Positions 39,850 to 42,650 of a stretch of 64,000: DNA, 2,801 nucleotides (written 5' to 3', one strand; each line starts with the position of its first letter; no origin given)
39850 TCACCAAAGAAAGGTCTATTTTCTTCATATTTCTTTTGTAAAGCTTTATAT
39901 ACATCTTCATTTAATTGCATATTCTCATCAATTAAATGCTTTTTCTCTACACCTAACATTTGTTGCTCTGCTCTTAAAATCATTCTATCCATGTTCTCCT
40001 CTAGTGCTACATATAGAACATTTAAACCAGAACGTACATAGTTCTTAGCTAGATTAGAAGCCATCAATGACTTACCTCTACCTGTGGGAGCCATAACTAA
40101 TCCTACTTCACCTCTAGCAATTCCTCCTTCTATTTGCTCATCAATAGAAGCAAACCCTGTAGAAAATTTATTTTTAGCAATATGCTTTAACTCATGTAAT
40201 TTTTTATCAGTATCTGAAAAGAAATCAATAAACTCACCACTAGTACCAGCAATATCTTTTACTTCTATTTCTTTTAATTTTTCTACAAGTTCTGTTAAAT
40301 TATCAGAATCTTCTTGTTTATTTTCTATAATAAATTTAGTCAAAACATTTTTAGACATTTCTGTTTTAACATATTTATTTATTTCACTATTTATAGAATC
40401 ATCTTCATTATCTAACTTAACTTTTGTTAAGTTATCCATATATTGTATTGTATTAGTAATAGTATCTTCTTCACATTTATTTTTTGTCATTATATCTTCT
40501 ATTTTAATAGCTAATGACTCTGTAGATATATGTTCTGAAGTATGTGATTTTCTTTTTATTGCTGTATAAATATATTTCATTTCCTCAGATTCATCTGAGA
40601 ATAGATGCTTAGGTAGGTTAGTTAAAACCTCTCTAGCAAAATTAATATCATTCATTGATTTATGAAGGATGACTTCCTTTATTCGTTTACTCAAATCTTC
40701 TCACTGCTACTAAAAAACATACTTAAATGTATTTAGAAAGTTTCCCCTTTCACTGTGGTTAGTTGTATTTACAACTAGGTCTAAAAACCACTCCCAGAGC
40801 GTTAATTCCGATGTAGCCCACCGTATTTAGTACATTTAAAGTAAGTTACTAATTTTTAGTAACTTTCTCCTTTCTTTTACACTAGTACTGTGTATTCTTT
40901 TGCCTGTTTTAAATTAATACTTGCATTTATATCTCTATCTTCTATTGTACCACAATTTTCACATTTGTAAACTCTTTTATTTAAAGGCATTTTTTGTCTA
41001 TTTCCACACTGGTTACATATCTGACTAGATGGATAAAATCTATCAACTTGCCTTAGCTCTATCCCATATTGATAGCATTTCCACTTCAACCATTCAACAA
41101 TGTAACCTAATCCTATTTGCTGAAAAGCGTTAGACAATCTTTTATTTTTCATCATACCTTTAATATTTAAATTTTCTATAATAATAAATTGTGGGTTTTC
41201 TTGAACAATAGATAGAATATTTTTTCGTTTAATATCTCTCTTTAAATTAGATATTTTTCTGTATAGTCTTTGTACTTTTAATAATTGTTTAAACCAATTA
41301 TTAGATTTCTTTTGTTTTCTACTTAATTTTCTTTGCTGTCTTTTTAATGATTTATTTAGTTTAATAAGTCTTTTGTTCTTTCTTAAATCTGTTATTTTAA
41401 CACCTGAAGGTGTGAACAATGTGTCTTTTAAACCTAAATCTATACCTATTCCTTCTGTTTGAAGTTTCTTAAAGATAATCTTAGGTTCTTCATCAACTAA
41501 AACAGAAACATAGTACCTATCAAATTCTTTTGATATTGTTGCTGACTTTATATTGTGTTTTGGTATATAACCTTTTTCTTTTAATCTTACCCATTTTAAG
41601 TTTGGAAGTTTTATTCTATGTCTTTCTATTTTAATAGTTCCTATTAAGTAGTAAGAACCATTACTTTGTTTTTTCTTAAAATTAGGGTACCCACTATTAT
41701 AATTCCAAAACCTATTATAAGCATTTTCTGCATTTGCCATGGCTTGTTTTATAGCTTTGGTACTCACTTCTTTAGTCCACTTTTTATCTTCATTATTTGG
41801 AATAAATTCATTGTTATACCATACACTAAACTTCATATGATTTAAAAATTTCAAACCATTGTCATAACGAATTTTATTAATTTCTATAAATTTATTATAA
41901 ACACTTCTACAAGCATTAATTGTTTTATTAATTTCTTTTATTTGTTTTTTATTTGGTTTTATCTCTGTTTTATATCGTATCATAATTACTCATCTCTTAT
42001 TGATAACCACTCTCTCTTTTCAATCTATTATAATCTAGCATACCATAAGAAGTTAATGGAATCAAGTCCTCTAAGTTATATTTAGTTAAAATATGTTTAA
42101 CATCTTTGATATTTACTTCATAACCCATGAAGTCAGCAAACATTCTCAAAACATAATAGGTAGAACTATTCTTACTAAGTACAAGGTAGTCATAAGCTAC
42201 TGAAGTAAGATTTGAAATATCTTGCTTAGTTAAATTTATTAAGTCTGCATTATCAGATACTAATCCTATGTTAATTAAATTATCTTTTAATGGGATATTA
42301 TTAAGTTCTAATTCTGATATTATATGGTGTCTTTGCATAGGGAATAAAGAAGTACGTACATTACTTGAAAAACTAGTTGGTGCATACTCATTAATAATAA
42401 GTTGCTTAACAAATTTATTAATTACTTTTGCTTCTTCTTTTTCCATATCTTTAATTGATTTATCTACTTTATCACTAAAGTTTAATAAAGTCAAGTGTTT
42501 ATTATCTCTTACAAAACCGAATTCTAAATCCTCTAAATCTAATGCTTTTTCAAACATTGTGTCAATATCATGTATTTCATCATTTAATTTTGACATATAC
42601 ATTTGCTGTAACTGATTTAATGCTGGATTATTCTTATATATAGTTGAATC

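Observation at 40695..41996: Stand-alone canonical TnpB sitting between phage replication genes, with a GC-rich structured 3' flank that is a candidate omega-RNA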

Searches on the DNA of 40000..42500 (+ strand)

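Call 4: search_rna_families(source=window, start=40000, end=42500, threshold=evalue, max_evalue=10, show_alignments=3)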
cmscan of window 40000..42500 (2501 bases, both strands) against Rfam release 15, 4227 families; matches with E-value up to 10: 3.
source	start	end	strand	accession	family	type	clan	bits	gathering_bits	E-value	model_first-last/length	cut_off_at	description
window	42040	42111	-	RF00049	SNORD36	Gene; snRNA; snoRNA; CD-box;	CL00051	21.1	30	4.1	1-77/77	no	Small nucleolar RNA SNORD36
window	41029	41116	+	RF00479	snosnR71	Gene; snRNA; snoRNA; CD-box;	CL00051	20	60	6.6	1-97/97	no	Small nucleolar RNA snR71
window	40634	40676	-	RF01409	STnc250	Gene; sRNA;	-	17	42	4.1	1-94/94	no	STnc250 Hfq binding RNA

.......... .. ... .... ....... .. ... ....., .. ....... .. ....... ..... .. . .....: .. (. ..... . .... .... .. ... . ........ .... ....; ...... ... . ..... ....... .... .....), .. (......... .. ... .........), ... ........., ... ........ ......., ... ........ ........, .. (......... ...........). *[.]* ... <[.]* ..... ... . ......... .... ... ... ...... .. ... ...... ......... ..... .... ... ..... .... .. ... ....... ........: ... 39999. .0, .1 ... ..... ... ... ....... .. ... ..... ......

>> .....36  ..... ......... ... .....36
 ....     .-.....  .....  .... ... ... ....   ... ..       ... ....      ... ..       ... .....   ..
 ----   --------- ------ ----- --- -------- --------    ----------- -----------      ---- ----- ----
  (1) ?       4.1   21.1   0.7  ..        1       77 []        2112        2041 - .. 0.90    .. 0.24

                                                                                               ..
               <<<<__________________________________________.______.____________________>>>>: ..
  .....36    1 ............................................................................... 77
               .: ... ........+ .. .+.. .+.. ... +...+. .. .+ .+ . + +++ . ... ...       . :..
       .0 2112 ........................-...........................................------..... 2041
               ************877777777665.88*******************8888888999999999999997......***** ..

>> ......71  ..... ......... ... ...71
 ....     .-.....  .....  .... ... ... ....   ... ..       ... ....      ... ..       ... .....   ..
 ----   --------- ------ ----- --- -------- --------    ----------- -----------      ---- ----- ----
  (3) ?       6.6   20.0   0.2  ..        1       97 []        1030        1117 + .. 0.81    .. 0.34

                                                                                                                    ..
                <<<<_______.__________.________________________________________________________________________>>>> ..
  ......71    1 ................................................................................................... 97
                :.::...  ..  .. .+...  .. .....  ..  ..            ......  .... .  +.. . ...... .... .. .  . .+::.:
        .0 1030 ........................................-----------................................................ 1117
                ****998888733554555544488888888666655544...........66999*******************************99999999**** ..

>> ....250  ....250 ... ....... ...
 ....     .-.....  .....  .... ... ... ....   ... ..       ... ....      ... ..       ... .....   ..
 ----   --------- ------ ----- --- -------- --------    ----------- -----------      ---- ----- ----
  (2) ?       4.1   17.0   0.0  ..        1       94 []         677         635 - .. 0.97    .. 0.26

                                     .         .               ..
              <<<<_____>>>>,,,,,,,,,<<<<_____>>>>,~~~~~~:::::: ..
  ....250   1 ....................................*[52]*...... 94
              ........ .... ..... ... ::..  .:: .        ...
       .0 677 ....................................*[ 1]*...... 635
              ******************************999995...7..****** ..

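Call 6: search_dna_similar(query=window:40400-42300:+, collection=phages, mode=near, max_rows=30)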
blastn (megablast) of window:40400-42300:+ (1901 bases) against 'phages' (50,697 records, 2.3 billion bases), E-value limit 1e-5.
Records with a match: 47; places in all: 51; records where one place covers at least 80% of the query: 9.
Best place of each record, by identity: >=99% 2; 95-99% 8; 90-95% 9; 80-90% 26; 60-80% 2.
By first word of the organism name: Staphylococcus 47.
By host as written in the record: Staphylococcus aureus 21; Staphylococcus epidermidis F12 6; Staphylococcus epidermidis 5; Staphylococcus epidermidis COB-Sec1 2; Staphylococcus sp. 2; Staphylococcus epidermidis 9142 2; Staphylococcus epidermidis COB-Sec2 1; Staphylococcus aureus ATCC 12598 1; and 7 more.
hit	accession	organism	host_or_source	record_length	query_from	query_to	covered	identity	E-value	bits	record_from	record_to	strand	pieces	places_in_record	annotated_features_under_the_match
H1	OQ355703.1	Staphylococcus phage vB_SepM_BE25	Staphylococcus epidermidis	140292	1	1891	99%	97.6%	0e+0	3243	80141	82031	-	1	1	transposase | HTH DNA binding protein | DnaB-like replicative helicase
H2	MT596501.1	Staphylococcus phage vB_SepM_BE04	Staphylococcus epidermidis F12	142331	1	1901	100%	93.5%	0e+0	2826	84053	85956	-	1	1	transposase | Rep protein | DnaB-like helicase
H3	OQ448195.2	Staphylococcus phage 110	Staphylococcus epidermidis COB-Sec2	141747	1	1891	99%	93.8%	0e+0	2846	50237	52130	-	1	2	transposase | HTH DNA binding protein | DnaB-like helicase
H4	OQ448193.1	Staphylococcus phage 80A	Staphylococcus epidermidis COB-Sec1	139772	1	1891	99%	93.8%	0e+0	2841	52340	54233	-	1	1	transposase | Rep protein | helicase DnaB-like protein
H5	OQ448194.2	Staphylococcus phage 80B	Staphylococcus epidermidis COB-Sec1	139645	1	1891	99%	93.8%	0e+0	2841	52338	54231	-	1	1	transposase | HTH DNA binding protein | DnaB-like replicative helicase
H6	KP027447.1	Staphylococcus phage vB_SepM_ phiIPLA-C1C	Staphylococcus sp.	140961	1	1891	99%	93.6%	0e+0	2819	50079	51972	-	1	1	transposase | Rep protein | helicase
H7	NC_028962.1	Staphylococcus phage vB_SepM_ phiIPLA-C1C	Staphylococcus sp.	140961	1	1891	99%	93.6%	0e+0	2819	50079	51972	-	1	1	transposase | HTH DNA binding protein | helicase DnaB-like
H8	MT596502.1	Staphylococcus phage vB_SepM_BE05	Staphylococcus epidermidis F12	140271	1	1891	99%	92.6%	0e+0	2719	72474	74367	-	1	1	transposase | helicase | Rep protein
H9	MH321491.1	Staphylococcus phage Twillingate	Staphylococcus epidermidis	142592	1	1891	82%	99.7%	0e+0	2860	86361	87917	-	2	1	transposase | helicase | winged HTH transcriptional regulator | terminator | ribosome_binding_site (x2)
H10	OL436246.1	Staphylococcus phage vB_SauM-HM01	Staphylococcus aureus ATCC 12598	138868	305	1600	68%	84.5%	0e+0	1271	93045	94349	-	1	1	transposase (x2)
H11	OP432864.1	Staphylococcus phage SapYZU04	Staphylococcus aureus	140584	305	1600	68%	84.3%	0e+0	1260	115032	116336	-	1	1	transposase | hypothetical protein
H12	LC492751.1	Staphylococcus phage KSAP7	Staphylococcus aureus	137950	305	1600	68%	84.3%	0e+0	1260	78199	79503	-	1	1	putative transposase (x2)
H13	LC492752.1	Staphylococcus phage KSAP11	Staphylococcus aureus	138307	305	1600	68%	84.3%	0e+0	1260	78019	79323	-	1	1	putative transposase (x2)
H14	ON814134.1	Staphylococcus phage vB_SauM-V1SA19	Staphylococcus aureus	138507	305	1600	68%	84.3%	0e+0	1260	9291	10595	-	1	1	transposase | hypothetical protein (x2)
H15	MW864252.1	Staphylococcus phage SAPYZU_15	Staphylococcus aureus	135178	305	1600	68%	84.3%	0e+0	1260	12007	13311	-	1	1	putative transposase (x2)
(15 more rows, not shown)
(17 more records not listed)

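Call 8: get_annotated_region(hit=H9, flank=3000)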
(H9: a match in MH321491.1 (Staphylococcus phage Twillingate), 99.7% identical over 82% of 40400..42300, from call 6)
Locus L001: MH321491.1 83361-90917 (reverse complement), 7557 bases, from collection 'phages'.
description: Staphylococcus phage Twillingate, complete genome.
organism: Staphylococcus phage Twillingate (NCBI taxid 2234037)
taxonomy: Viruses; Duplodnaviria; Heunggongvirae; Uroviricota; Caudoviricetes; Herelleviridae; Twortvirinae; Sepunavirus
host: Staphylococcus epidermidis; source: wastewater treatment plant; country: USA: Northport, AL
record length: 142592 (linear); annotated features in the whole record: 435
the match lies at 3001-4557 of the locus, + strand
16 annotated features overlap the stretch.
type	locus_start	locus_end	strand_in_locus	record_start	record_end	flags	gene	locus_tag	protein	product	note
CDS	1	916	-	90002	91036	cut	-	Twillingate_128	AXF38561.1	exonuclease subunit 1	used Uniprot recommended name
CDS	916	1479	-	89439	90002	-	-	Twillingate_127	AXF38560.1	hypothetical protein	-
regulatory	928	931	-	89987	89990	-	-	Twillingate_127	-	ribosome_binding_site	Twillingate_128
CDS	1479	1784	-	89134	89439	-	-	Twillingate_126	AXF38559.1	hypothetical protein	-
regulatory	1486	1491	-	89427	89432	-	-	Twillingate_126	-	ribosome_binding_site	Twillingate_127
regulatory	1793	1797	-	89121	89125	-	-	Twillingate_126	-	ribosome_binding_site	Twillingate_126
CDS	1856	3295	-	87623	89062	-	-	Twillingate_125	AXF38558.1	helicase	Helicase_T4gp41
regulatory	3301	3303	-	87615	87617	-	-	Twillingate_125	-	ribosome_binding_site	Twillingate_125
regulatory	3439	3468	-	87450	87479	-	-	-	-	terminator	-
CDS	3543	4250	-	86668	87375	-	-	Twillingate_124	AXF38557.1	transposase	IS605 OrfB transposase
regulatory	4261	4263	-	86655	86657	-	-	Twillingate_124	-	ribosome_binding_site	Twillingate_124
CDS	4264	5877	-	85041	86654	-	-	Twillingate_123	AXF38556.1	winged HTH transcriptional regulator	-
regulatory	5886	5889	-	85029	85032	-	-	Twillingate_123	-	ribosome_binding_site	Twillingate_123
CDS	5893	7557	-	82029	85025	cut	-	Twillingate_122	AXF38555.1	intein-containing DNA helicase precursor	Intein-containing DNA helicase UvsW preccursor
mat_peptide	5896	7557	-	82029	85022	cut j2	-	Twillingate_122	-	DNA helicase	CPT_Twillingate_122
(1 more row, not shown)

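Call 9: get_annotated_region(hit=H1, flank=1500)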
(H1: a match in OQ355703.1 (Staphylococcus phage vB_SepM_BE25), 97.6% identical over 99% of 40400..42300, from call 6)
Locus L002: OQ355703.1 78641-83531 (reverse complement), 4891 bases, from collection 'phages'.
description: Staphylococcus phage vB_SepM_BE25, complete genome.
organism: Staphylococcus phage vB_SepM_BE25 (NCBI taxid 3028900)
taxonomy: Viruses; Duplodnaviria; Heunggongvirae; Uroviricota; Caudoviricetes; Herelleviridae; Twortvirinae; Sepunavirus
host: Staphylococcus epidermidis; source: Human skin; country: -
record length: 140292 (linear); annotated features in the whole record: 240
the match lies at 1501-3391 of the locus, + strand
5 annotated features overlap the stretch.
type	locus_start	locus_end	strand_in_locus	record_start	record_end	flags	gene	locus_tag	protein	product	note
CDS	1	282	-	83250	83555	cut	-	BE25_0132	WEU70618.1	hypothetical protein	-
CDS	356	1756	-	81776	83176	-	-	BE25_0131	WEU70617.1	DnaB-like replicative helicase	-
CDS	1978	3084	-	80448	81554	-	-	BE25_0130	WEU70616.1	transposase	-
CDS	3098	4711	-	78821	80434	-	-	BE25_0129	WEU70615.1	HTH DNA binding protein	-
CDS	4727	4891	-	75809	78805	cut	-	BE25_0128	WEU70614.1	DNA helicase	-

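Call 10: get_annotated_region(hit=H10, flank=3000)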
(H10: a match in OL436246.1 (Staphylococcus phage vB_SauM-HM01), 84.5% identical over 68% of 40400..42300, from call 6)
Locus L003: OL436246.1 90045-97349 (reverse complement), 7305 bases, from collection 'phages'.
description: Staphylococcus phage vB_SauM-HM01, complete genome.
organism: Staphylococcus phage vB_SauM-HM01 (NCBI taxid 2894347)
taxonomy: Viruses; Duplodnaviria; Heunggongvirae; Uroviricota; Caudoviricetes; Herelleviridae; Twortvirinae; Silviavirus
host: Staphylococcus aureus ATCC 12598; source: sewage; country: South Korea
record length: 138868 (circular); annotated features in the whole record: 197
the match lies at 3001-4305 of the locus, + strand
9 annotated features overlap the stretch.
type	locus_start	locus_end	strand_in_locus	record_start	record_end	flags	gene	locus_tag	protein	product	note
CDS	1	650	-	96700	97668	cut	-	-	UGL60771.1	intron-encoded putative endonuclease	-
CDS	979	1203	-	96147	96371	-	-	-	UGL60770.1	DNA repair protein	-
CDS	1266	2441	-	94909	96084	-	-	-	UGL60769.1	hypothetical protein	-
CDS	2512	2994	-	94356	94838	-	-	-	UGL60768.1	hypothetical protein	-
CDS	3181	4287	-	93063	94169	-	-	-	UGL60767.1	transposase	-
CDS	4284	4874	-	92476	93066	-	-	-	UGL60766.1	transposase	-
CDS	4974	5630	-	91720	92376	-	-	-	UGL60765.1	hypothetical protein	-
CDS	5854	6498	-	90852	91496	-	-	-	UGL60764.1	hypothetical protein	-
CDS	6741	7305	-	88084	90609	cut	-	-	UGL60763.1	DNA polymerase I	-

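Call 24: search_dna_similar(query=window:40695-41000:-, collection=phages, mode=distant, max_rows=60, max_evalue=0.001)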
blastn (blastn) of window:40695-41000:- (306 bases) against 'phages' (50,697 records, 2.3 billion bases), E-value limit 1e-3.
Records with a match: 55; places in all: 71; records where one place covers at least 80% of the query: 34.
Best place of each record, by identity: >=99% 1; 95-99% 20; 90-95% 1; 80-90% 30; 60-80% 3.
By first word of the organism name: Staphylococcus 52; Clostridium 3.
By host as written in the record: Staphylococcus aureus 22; Staphylococcus carnosus TM300 4; Staphylococcus epidermidis 3; Staphylococcus epidermidis F12 2; Staphylococcus sp. 2; Staphylococcus epidermidis COB-Sec1 2; Staphylococcus epidermidis 9142 2; Clostridium botulinum type C strain C-Stockholm 2; and 15 more.
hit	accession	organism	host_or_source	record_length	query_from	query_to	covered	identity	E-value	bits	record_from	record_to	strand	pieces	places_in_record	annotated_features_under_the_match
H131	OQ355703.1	Staphylococcus phage vB_SepM_BE25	Staphylococcus epidermidis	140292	1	306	100%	100.0%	2e-155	553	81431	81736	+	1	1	transposase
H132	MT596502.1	Staphylococcus phage vB_SepM_BE05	Staphylococcus epidermidis F12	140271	1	306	100%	96.4%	4e-139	499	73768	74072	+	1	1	transposase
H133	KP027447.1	Staphylococcus phage vB_SepM_ phiIPLA-C1C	Staphylococcus sp.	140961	1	306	100%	95.5%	6e-137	492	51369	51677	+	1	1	transposase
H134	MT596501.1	Staphylococcus phage vB_SepM_BE04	Staphylococcus epidermidis F12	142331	1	306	100%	95.5%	6e-137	492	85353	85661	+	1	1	transposase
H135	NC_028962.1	Staphylococcus phage vB_SepM_ phiIPLA-C1C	Staphylococcus sp.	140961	1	306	100%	95.5%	6e-137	492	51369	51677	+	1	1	transposase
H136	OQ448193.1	Staphylococcus phage 80A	Staphylococcus epidermidis COB-Sec1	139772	1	306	100%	95.5%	6e-137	492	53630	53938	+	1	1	transposase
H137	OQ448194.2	Staphylococcus phage 80B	Staphylococcus epidermidis COB-Sec1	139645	1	306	100%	95.5%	6e-137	492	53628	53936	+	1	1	transposase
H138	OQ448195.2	Staphylococcus phage 110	Staphylococcus epidermidis COB-Sec2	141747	1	306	100%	95.5%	6e-137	492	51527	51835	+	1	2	transposase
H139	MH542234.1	Staphylococcus phage Terranova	Staphylococcus epidermidis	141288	1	298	97%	96.3%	7e-136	489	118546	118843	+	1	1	transposase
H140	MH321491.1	Staphylococcus phage Twillingate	Staphylococcus epidermidis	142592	19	306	94%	97.9%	6e-137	491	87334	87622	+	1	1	transposase | terminator | ribosome_binding_site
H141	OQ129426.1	Staphylococcus phage vB_SauM_JDF86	Staphylococcus aureus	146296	1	306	100%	87.9%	3e-102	377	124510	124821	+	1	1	transposase | hypothetical protein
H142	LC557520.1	Staphylococcus phage vB_SsapH-Golestan101-M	Staphylococcus saprophyticus 101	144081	1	306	100%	87.9%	2e-104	383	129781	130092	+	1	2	transposase | hypothetical protein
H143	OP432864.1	Staphylococcus phage SapYZU04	Staphylococcus aureus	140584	2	297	97%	88.9%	2e-104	384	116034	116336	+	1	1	transposase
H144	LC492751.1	Staphylococcus phage KSAP7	Staphylococcus aureus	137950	2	297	97%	88.9%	2e-104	384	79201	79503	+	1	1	putative transposase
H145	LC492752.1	Staphylococcus phage KSAP11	Staphylococcus aureus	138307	2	297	97%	88.9%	2e-104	384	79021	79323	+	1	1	putative transposase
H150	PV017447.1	Staphylococcus phage CIFT_MFB_MRSA28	Staphylococcus aureus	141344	1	297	97%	87.0%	1e-94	351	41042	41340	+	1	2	hypothetical protein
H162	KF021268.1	Staphylococcus phage phiIBB-SEP1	Staphylococcus epidermidis 9142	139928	1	297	97%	81.5%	8e-78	296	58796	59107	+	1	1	transposase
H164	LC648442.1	Staphylococcus phage vB_SsapH-Golestan-105-M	Staphylococcus saprophyticus 105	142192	4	265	86%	80.6%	4e-56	223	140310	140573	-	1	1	none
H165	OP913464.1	Staphylococcus virus vB_SurM-PSU6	Staphylococcus ureilyticus ATCC49330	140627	1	235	77%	85.1%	3e-64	250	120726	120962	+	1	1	transposase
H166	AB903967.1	Staphylococcus phage phiSA12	Staphylococcus aureus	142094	1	235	77%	84.7%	1e-62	245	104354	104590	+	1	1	hypothetical protein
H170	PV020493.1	Staphylococcus phage RSM-J51Sa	-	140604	127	297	56%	85.2%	1e-44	186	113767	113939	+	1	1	record has no annotation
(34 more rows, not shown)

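Call 26: get_annotated_region(hit=H139, flank=2500)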
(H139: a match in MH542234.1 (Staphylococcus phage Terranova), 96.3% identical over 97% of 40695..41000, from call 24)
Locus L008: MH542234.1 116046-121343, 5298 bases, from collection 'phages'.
description: Staphylococcus phage Terranova, complete genome.
organism: Staphylococcus phage Terranova (NCBI taxid 2282407)
taxonomy: Viruses; Duplodnaviria; Heunggongvirae; Uroviricota; Caudoviricetes; Herelleviridae; Twortvirinae; Sepunavirus
host: Staphylococcus epidermidis; source: wastewater treatment plant; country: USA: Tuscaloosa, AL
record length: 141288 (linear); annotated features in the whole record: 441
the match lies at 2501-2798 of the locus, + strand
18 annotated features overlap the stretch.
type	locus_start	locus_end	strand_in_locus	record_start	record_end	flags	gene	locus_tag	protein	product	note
regulatory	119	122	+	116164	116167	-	-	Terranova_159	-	ribosome_binding_site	Terranova_159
CDS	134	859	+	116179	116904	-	-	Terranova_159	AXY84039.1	hypothetical protein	-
regulatory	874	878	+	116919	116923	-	-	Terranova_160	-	ribosome_binding_site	Terranova_160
CDS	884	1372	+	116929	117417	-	-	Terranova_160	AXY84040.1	hypothetical protein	-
regulatory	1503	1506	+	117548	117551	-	-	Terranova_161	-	ribosome_binding_site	Terranova_161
CDS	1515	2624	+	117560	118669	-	-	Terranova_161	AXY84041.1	transposase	IS605 OrfB transposase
CDS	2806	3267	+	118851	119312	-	-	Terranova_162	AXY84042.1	transposase domain-containing protein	-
regulatory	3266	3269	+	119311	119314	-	-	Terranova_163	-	ribosome_binding_site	Terranova_163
CDS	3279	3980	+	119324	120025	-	-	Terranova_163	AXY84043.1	hypothetical protein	-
regulatory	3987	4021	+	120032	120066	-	-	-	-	terminator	-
regulatory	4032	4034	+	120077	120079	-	-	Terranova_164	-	ribosome_binding_site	Terranova_164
CDS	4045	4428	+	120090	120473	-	-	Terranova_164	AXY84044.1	putative membrane protein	-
regulatory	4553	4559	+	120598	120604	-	-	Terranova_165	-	ribosome_binding_site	Terranova_165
CDS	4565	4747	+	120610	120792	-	-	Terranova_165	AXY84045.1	hypothetical protein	-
regulatory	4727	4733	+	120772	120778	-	-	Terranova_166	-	ribosome_binding_site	Terranova_166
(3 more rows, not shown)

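Call 27: get_annotated_region(hit=H141, flank=2500)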
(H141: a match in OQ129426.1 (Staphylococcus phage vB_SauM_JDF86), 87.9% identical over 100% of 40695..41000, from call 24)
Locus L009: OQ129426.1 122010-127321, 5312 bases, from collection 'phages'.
description: Staphylococcus phage vB_SauM_JDF86, complete genome.
organism: Staphylococcus phage vB_SauM_JDF86 (NCBI taxid 3038179)
taxonomy: Viruses; Duplodnaviria; Heunggongvirae; Uroviricota; Caudoviricetes; Herelleviridae; Twortvirinae; Baoshanvirus
host: Staphylococcus aureus; source: sewage; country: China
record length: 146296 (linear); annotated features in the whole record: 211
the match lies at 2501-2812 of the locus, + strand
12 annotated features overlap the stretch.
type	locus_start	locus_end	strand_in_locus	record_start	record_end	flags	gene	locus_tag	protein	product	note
CDS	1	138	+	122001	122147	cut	-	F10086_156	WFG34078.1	hypothetical protein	-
CDS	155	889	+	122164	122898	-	-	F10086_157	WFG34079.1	hypothetical protein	ORF046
CDS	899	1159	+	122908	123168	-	-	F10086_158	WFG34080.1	hypothetical protein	hypothetical protein vB_SscM-1_059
CDS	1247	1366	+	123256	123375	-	-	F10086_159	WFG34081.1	hypothetical protein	-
CDS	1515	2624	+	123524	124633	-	-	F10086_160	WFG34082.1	transposase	-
CDS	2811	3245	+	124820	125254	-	-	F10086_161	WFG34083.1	hypothetical protein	-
CDS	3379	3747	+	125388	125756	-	-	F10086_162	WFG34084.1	hypothetical protein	-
CDS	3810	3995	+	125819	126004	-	-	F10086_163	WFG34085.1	hypothetical protein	-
CDS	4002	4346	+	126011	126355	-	-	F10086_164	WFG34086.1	hypothetical protein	-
CDS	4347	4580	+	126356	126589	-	-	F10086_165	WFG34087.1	hypothetical protein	-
CDS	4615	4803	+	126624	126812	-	-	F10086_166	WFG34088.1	hypothetical protein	-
CDS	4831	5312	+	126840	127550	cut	-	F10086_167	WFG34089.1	DNA binding protein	-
